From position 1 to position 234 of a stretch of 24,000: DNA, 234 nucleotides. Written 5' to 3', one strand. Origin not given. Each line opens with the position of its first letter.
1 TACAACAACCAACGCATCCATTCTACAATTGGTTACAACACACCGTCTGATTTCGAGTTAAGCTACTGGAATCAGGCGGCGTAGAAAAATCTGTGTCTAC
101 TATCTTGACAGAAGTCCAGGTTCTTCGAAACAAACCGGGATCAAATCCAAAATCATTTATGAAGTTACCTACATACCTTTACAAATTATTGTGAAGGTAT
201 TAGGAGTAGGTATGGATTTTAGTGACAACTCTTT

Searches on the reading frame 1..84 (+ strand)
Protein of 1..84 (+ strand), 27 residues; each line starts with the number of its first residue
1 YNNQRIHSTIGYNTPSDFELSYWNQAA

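Call 83: search_protein_families(library=pfam, proteins=[window:1-84:+], max_evalue=1)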
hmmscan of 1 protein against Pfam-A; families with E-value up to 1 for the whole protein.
window:1-84:+ (27 aa): 2 families
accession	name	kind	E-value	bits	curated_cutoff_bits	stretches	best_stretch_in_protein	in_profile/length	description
PF13333.12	rve_2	-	0.0027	18.3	22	1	1-19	34-52/56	Integrase core domain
PF13683.12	rve_3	-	0.0068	16.6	26.5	1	1-15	53-67/67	Integrase core domain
